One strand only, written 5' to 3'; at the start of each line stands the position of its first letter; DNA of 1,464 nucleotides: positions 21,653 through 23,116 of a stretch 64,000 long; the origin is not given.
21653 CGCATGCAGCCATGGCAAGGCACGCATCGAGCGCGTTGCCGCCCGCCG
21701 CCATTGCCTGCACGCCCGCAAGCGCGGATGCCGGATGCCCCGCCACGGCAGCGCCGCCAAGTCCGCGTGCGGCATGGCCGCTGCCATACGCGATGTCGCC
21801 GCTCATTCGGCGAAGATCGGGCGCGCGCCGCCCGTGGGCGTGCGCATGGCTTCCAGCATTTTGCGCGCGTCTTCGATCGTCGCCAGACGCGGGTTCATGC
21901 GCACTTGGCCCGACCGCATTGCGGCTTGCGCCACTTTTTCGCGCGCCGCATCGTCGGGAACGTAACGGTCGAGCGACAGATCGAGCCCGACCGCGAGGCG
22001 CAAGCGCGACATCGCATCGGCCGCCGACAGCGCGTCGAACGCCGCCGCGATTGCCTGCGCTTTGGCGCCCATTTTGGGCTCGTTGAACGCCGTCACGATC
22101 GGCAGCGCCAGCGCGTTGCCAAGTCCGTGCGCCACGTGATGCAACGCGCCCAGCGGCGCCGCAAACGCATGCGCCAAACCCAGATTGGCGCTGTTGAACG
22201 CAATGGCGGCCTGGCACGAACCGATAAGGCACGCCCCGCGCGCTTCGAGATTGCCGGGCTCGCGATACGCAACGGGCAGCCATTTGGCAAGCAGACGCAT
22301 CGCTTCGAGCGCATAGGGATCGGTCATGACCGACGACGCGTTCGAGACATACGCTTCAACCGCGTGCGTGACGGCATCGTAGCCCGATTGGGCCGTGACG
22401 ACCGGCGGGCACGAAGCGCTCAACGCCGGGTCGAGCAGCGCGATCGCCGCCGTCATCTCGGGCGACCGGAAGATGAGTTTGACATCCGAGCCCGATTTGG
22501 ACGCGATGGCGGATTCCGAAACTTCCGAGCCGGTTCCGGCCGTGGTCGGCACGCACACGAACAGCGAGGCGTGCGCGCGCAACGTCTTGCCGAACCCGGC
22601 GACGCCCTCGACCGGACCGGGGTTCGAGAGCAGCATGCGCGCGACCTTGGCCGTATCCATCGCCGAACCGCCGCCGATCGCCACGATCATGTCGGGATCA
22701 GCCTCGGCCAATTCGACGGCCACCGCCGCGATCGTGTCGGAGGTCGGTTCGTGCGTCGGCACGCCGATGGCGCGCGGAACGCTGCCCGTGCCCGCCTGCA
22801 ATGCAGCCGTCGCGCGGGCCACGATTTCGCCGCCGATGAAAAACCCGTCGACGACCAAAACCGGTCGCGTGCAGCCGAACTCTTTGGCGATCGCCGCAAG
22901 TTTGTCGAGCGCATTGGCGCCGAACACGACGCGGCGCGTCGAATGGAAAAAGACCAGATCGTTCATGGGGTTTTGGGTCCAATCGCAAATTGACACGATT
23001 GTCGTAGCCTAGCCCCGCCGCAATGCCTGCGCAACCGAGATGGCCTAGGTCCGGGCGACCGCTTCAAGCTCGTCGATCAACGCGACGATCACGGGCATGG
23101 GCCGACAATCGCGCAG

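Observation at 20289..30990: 10 kb operon combining hydantoin/ureide-type enzymes with TRAP uptake, GGT and Fe-ADH: candidate undescribed catabolic pathway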

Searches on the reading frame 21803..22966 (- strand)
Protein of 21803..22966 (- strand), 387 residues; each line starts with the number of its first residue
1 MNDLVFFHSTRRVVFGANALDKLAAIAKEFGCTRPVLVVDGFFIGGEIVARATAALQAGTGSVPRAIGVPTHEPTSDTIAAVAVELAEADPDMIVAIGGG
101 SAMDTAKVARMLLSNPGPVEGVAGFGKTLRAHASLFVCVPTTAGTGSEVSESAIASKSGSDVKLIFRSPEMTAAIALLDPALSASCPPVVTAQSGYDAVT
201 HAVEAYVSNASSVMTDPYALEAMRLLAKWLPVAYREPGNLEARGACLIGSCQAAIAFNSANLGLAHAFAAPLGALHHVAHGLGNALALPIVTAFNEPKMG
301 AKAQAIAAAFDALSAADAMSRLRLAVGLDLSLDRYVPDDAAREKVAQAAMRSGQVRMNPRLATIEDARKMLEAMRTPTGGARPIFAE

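Call 5: search_protein_families(library=pfam, proteins=[window:21803-22966:-], max_evalue=0.01)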
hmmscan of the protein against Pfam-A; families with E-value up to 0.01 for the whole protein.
window:21803-22966:- (387 aa): 3 families
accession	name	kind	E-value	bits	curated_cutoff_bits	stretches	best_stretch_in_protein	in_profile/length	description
PF00465.25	Fe-ADH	-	2.4e-37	128.5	31.3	1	11-180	2-168/168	Iron-containing alcohol dehydrogenase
PF25137.1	ADH_Fe_C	-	2e-34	119.4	27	1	191-373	1-192/194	Fe-containing alcohol dehydrogenase family, C-terminal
PF13685.12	Fe-ADH_2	-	5.8e-08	33.3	28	1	14-111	1-95/149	Iron-containing alcohol dehydrogenase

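Call 6: search_protein_families(library=ncbifam, proteins=[window:21803-22966:-], max_evalue=0.01)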
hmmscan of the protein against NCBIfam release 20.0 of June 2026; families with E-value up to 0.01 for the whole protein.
window:21803-22966:- (387 aa): 16 families
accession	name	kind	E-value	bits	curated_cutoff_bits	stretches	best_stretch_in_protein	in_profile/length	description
NF041833.1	Fe_ADH_ErcA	equivalog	4.2e-66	223.6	550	1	13-372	11-379/382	alcohol dehydrogenase-like regulatory protein ErcA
TIGR02638.1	lactal_redase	equivalog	4.1e-59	200.3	523.15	1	14-366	11-374/379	lactaldehyde reductase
NF010378.0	PRK13805.1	equivalog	2.6e-56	191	951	1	4-328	456-788/872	bifunctional acetaldehyde-CoA/alcohol dehydrogenase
NF058672.1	4HyButDHCUPNE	equivalog_domain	9.1e-53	179.8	500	1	12-373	9-376/378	4-hydroxybutyrate dehydrogenase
NF053866.1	CholDhdGbsBBac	equivalog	3.1e-49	167.6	550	1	8-369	13-385/392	choline dehydrogenase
NF007911.0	PRK10624.1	equivalog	1.2e-47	162.7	537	1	14-325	12-332/382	lactaldehyde reductase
NF011998.0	PRK15454.1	equivalog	1.1e-46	159.3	556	1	15-366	32-386/395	ethanolamine utilization ethanol dehydrogenase EutG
NF050025.1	SulfAcetaldRedSarD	equivalog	1.2e-46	159.4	700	1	7-322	5-328/385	sulfoacetaldehyde reductase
NF007363.0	PRK09860.1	equivalog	4.4e-40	138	581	1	6-310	6-307/383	L-threonine dehydrogenase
TIGR04266.1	NDMA_methanol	equivalog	2.3e-36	125.5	625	1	7-312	13-320/420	NDMA-dependent methanol dehydrogenase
TIGR03405.1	Phn_Fe-ADH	equivalog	2.7e-36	125.1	423.7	1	7-350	1-344/355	iron-containing alcohol dehydrogenase PsrA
NF041822.1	daptide_DH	equivalog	3.9e-18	65.5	300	1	37-228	5-198/363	daptide-type RiPP biosynthesis dehydogenase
NF011717.0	PRK15138.1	equivalog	4.1e-18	65.6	645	1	7-291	6-292/387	alcohol dehydrogenase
NF006941.0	PRK09423.1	subfamily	8.5e-09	34.7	336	1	7-114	5-108/367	glycerol dehydrogenase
NF002022.0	PRK00843.1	equivalog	8e-08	31.6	413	1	11-110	12-107/350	NAD(P)-dependent glycerol-1-phosphate dehydrogenase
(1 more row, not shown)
